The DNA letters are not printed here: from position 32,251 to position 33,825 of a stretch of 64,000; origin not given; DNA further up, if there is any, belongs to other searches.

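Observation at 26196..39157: Orphan catabolic island mixing a 2-oxoacid-dehydrogenase E2 and fused E1 with two class II aldolase-fold proteins, two phosphoesterases and three dehydrogenases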

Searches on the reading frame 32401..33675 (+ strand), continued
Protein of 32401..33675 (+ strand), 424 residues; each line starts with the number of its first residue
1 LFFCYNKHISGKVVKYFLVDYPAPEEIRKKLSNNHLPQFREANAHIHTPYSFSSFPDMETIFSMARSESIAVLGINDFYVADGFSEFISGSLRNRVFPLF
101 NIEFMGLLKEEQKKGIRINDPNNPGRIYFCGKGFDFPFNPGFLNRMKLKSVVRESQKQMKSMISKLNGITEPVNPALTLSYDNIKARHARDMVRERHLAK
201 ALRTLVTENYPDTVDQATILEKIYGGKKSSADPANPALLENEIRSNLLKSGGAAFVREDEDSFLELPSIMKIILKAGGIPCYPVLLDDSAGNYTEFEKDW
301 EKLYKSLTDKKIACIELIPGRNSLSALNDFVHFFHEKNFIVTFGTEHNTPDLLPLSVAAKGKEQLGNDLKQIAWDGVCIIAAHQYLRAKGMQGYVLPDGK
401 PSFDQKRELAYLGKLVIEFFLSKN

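Call 41: find_encoding_contigs(protein=P0284, flank=10000, max_places=2)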
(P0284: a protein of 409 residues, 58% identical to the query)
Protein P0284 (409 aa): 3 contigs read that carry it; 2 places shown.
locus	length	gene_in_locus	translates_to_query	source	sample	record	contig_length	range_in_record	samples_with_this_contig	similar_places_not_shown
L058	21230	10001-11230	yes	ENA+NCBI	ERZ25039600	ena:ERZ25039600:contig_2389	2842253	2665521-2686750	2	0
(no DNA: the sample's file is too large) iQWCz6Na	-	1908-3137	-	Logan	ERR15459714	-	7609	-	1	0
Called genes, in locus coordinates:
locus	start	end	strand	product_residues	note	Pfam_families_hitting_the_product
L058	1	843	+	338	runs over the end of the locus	PF00356:LacI, PF00532:Peripla_BP_1, PF13407:Peripla_BP_4, PF13377:Peripla_BP_3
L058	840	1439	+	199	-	PF00702:Hydrolase, PF13419:HAD_2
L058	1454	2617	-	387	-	PF04616:Glyco_hydro_43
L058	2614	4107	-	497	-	-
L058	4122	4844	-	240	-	PF00392:GntR, PF07702:UTRA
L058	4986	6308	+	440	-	PF00364:Biotin_lipoyl, PF02817:E3_binding (weak), PF00198:2-oxoacid_dh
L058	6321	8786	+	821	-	PF00676:E1_dh, PF02779:Transket_pyr, PF02780:Transketolase_C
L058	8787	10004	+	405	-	PF01232:Mannitol_dh, PF08125:Mannitol_dh_C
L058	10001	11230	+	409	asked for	PF02811:PHP (weak)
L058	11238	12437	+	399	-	PF00106:adh_short, PF08659:KR, PF13561:adh_short_C2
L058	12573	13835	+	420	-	PF08240:ADH_N (weak), PF00107:ADH_zinc_N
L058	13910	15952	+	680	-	PF00456:Transketolase_N, PF02779:Transket_pyr, PF22613:Transketolase_C_1, PF02780:Transketolase_C (weak)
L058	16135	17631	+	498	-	PF00370:FGGY_N, PF21546:FGGY_C_2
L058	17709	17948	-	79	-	PF10678:DUF2492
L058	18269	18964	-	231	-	PF00072:Response_reg, PF04397:LytTR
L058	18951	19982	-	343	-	PF06580:His_kinase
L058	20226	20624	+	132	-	PF01618:MotA_ExbB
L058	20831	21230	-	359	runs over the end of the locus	PF00034:Cytochrom_C (faint), PF03150:CCP_MauG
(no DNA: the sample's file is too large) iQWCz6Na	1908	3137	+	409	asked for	PF02811:PHP (weak)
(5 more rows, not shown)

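Call 43: find_encoding_contigs(protein=P0294, flank=10000, max_places=1)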
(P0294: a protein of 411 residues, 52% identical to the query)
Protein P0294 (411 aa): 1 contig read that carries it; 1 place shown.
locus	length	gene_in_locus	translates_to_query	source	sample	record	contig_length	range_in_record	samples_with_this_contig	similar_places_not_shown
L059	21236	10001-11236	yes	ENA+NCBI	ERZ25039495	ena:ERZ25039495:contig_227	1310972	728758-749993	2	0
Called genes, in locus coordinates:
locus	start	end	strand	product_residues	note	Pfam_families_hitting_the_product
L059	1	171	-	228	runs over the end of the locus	-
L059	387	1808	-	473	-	PF00884:Sulfatase, PF01663:Phosphodiest, PF16347:SGSH_C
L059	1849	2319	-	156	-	PF18962:Por_Secre_tail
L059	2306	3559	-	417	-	PF05935:Arylsulfotrans, PF14269:Arylsulfotran_2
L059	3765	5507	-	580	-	PF05935:Arylsulfotrans, PF14269:Arylsulfotran_2, PF15780:ASH, PF22073:Cep192_D4, PF22544:HYDIN_VesB_CFA65-like_Ig (weak), PF24798:Ig-CFAP74_4th (weak), PF12371:TMEM131_like_N (weak), PF18962:Por_Secre_tail (weak)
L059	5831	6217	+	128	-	PF03625:DUF302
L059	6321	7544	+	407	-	PF01232:Mannitol_dh, PF08125:Mannitol_dh_C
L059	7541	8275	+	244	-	PF00702:Hydrolase, PF13344:Hydrolase_6, PF13419:HAD_2 (weak), PF13242:Hydrolase_like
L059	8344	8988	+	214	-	PF00702:Hydrolase, PF13419:HAD_2, PF13242:Hydrolase_like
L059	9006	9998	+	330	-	PF00248:Aldo_ket_red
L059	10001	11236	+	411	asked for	PF02811:PHP (weak)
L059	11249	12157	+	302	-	PF00596:Aldolase_II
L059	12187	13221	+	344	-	PF00106:adh_short, PF23441:SDR (faint), PF08659:KR, PF13561:adh_short_C2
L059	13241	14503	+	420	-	PF08240:ADH_N (weak), PF00107:ADH_zinc_N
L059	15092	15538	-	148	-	-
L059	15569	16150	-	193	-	-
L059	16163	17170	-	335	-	PF00515:TPR_1 (faint), PF07719:TPR_2 (faint), PF13428:TPR_14 (faint), PF14559:TPR_19 (faint)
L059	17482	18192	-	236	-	PF08713:DNA_alkylation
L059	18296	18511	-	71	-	-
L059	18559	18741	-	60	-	-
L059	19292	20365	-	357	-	PF06224:AlkZ-like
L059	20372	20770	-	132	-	PF00903:Glyoxalase (weak), PF22677:Ble-like_N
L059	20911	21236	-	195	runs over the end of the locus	PF04191:PEMT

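Call 44: find_encoding_contigs(protein=P0275, flank=10000, max_places=1)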
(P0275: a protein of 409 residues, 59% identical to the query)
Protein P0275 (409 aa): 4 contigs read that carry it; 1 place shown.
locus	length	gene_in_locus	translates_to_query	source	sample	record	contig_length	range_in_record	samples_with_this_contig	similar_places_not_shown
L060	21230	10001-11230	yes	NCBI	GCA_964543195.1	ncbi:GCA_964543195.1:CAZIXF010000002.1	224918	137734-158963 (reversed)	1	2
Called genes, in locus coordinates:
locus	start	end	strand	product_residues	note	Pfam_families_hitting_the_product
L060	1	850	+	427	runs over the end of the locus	PF09861:Lar_N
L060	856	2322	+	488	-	PF03446:NAD_binding_2, PF00393:6PGD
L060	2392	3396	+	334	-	PF00356:LacI, PF00532:Peripla_BP_1, PF13407:Peripla_BP_4, PF13377:Peripla_BP_3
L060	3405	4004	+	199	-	PF00702:Hydrolase, PF13419:HAD_2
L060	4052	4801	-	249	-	PF00392:GntR, PF07702:UTRA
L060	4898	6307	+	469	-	PF00364:Biotin_lipoyl, PF02817:E3_binding, PF00198:2-oxoacid_dh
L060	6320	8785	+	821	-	PF00676:E1_dh, PF02779:Transket_pyr, PF02780:Transketolase_C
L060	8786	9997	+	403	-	PF01232:Mannitol_dh, PF08125:Mannitol_dh_C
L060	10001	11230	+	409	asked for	PF02811:PHP (faint)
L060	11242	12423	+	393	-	PF00106:adh_short, PF08659:KR, PF13561:adh_short_C2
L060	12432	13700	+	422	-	PF08240:ADH_N (weak), PF00107:ADH_zinc_N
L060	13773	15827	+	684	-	PF00456:Transketolase_N, PF02779:Transket_pyr, PF22613:Transketolase_C_1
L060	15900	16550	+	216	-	PF00106:adh_short, PF08659:KR, PF13561:adh_short_C2, PF23441:SDR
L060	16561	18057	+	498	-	PF00370:FGGY_N, PF21546:FGGY_C_2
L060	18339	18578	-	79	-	PF10678:DUF2492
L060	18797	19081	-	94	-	-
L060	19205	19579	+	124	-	PF18962:Por_Secre_tail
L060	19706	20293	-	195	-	-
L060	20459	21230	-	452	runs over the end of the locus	PF00884:Sulfatase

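Call 45: find_encoding_contigs(protein=P0313, flank=10000, max_places=1)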
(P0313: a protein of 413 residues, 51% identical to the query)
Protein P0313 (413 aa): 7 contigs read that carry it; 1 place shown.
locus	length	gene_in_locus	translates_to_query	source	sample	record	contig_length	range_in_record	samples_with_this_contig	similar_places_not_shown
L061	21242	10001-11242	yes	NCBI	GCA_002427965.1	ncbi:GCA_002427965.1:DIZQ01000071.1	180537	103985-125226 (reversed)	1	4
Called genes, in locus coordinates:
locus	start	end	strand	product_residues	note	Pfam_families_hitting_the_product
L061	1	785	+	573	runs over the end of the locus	PF01368:DHH, PF02272:DHHA1, PF17768:RecJ_OB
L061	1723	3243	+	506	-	PF00682:HMGL-like, PF22617:HCS_D2, PF08502:LeuA_dimer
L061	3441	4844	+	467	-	PF00330:Aconitase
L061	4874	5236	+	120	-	PF05635:23S_rRNA_IVP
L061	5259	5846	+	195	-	PF00694:Aconitase_C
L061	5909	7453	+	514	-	PF00682:HMGL-like, PF22617:HCS_D2, PF08502:LeuA_dimer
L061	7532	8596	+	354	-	PF00180:Iso_dh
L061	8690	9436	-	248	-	PF03734:YkuD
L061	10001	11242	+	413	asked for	PF02811:PHP (weak)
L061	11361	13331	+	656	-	PF00596:Aldolase_II, PF00106:adh_short, PF08659:KR (weak), PF13561:adh_short_C2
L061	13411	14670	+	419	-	PF08240:ADH_N, PF00107:ADH_zinc_N (weak)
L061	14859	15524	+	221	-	PF00923:TAL_FSA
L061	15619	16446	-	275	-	PF00892:EamA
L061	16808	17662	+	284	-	-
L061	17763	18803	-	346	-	PF14315:DUF4380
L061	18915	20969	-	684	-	-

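Call 53: search_protein_families(library=pfam, proteins=[L057:14214-15473:+, L059:11249-12157:+, L059:12187-13221:+, L057:15667-16332:+], max_evalue=0.00001)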
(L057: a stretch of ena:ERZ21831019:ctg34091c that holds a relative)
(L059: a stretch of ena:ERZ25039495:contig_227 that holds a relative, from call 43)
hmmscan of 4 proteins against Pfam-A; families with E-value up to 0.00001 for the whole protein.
L057:14214-15473:+ (419 aa): 2 families
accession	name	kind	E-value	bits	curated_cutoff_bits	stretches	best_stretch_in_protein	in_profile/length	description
PF00107.32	ADH_zinc_N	-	7.9e-10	39.2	31.8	1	213-335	19-128/129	Zinc-binding dehydrogenase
PF08240.17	ADH_N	-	4.1e-09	37.1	23.5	1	26-132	2-100/104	Alcohol dehydrogenase GroES-like domain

L059:11249-12157:+ (302 aa): 1 family
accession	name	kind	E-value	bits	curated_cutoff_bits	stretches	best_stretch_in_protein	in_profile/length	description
PF00596.27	Aldolase_II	-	9.5e-18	65.2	22.2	1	7-193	2-169/183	Class II Aldolase and Adducin N-terminal domain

L059:12187-13221:+ (344 aa): 3 families
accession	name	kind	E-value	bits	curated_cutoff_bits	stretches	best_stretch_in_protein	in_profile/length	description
PF00106.31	adh_short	-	8.7e-41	140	26.6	1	76-264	1-181/195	short chain dehydrogenase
PF13561.12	adh_short_C2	-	1.4e-35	123.4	27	1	84-263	3-174/236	Enoyl-(Acyl carrier protein) reductase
PF08659.16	KR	-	5.2e-09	36.7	22.6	1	79-183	4-110/180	KR domain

L057:15667-16332:+ (221 aa): 1 family
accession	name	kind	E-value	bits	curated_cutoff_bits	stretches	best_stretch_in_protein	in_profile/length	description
PF00923.25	TAL_FSA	-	1.4e-48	166.1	27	1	4-207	2-243/285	Transaldolase/Fructose-6-phosphate aldolase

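Call 56: list_cluster_members(proteins=[P0274, P0277, P0284, P0290, P0294, P0298, P0303, P0316, P0346, P0350])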
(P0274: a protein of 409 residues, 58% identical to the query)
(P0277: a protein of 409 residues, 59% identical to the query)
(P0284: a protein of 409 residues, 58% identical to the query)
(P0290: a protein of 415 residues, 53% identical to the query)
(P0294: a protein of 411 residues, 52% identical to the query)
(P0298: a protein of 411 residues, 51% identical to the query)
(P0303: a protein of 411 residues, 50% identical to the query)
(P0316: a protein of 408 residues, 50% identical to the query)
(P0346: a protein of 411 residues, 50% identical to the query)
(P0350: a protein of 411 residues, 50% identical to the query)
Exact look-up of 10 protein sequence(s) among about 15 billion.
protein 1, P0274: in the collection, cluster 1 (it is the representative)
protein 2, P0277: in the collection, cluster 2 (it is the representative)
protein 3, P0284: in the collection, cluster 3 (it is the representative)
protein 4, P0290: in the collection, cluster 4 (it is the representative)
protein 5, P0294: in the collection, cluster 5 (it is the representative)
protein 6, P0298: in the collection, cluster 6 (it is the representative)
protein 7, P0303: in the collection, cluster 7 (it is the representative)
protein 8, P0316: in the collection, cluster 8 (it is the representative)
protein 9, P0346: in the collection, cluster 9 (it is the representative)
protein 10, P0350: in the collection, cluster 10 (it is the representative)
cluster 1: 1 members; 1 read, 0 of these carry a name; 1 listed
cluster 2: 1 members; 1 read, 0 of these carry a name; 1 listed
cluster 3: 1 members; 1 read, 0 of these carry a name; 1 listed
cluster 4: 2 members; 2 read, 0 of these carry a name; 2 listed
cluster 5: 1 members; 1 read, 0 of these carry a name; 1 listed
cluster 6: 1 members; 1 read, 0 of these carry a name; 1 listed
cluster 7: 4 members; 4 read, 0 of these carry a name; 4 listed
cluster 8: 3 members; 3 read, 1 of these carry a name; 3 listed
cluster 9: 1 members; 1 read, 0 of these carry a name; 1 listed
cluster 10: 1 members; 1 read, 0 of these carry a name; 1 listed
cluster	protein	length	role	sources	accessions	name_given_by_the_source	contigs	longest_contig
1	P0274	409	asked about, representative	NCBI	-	-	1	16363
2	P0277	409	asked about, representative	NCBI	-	-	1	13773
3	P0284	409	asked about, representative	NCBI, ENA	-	-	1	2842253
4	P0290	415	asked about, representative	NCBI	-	-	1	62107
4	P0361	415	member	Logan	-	-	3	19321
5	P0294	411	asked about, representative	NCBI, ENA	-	-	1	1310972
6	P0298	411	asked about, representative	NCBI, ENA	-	-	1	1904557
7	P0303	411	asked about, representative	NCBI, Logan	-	-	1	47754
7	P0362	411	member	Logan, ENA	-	-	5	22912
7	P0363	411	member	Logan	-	-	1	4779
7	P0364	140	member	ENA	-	-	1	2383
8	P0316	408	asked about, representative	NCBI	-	-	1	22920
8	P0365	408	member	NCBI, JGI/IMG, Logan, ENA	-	hypothetical protein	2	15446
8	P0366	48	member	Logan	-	-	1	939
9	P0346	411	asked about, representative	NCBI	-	-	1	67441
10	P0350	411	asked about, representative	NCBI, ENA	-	-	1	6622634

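Call 69: search_protein_representatives(alignment_id=A2)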
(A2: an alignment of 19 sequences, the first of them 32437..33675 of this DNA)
Query: 19 sequences, 412 profile positions. Proteins with E-value up to 0.001 (for the whole library): 550; up to 1e-10: 364; up to 1e-30: 157. The best 150 are listed.
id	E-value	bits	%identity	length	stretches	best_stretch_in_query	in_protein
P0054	9.2e-226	765.8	-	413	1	2-412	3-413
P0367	9.8e-157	538.5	-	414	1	2-410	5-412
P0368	3.0e-149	513.8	-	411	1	2-411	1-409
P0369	3.8e-143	493.7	-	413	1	2-411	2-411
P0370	8.1e-141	486.1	-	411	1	10-410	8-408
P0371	9.4e-140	482.6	-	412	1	3-410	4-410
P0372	5.6e-139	480.0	-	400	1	21-411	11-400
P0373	3.6e-134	464.2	-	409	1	5-411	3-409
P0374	1.4e-129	449.0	-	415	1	28-411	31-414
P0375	5.5e-128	443.8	-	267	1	150-411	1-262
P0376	1.1e-127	442.8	-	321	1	96-409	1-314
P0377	5.1e-125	434.0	-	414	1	5-411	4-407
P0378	4.6e-115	401.2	-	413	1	6-411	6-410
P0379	5.9e-115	400.9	-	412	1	29-406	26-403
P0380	8.7e-115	400.3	-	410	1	3-381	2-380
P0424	6.0e-62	226.3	-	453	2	199-390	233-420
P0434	1.2e-58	215.4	-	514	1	30-396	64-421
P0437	7.7e-58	212.8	-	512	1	25-391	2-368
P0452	3.0e-54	200.9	-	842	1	26-396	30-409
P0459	2.3e-52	194.7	-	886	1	30-388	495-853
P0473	5.1e-49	183.7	-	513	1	27-395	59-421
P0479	3.0e-45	171.3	-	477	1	24-353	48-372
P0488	1.5e-42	162.4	-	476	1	27-393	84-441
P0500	2.3e-36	142.0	-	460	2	28-192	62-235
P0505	5.4e-35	137.5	-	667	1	181-390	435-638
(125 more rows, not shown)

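Call 70: search_protein_families(library=pfam, proteins=[P0452, P0459, P0505, P0434, P0437, P0473, P0479, P0488, P0424, P0500], max_evalue=0.0001)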
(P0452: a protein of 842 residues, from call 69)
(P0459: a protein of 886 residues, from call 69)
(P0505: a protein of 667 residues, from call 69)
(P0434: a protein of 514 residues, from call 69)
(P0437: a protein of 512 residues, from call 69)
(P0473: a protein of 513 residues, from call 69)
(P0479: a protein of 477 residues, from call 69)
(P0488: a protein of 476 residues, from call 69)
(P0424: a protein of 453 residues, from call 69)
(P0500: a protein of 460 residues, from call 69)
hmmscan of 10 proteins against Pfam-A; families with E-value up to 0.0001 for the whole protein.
P0452 (842 aa): 1 family
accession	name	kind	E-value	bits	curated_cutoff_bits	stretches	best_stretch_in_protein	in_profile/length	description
PF00596.27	Aldolase_II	-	5.9e-21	75.6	22.2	1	470-657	14-176/183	Class II Aldolase and Adducin N-terminal domain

P0459 (886 aa): 2 families
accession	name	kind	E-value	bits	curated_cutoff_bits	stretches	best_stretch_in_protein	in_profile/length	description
PF08125.19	Mannitol_dh_C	-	1.3e-15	57.8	30.7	1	238-373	1-126/190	Mannitol dehydrogenase C-terminal domain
PF01232.29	Mannitol_dh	-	3.4e-06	27.6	27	1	12-177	6-161/199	Mannitol dehydrogenase Rossmann domain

P0505 (667 aa): 3 families
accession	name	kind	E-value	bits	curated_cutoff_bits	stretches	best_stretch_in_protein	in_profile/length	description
PF00270.35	DEAD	-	5.9e-22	78.6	26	1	24-194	1-164/167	DEAD/DEAH box helicase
PF00271.37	Helicase_C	-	2.1e-13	51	23.5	1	239-335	12-109/110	Helicase conserved C-terminal domain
PF04851.21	ResIII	-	1.3e-07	32.2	22.5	1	22-188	3-161/164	Type III restriction enzyme, res subunit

P0434 (514 aa): 0 families

P0437 (512 aa): 0 families

P0473 (513 aa): 0 families

P0479 (477 aa): 0 families

P0488 (476 aa): 0 families

P0424 (453 aa): 0 families

P0500 (460 aa): 0 families
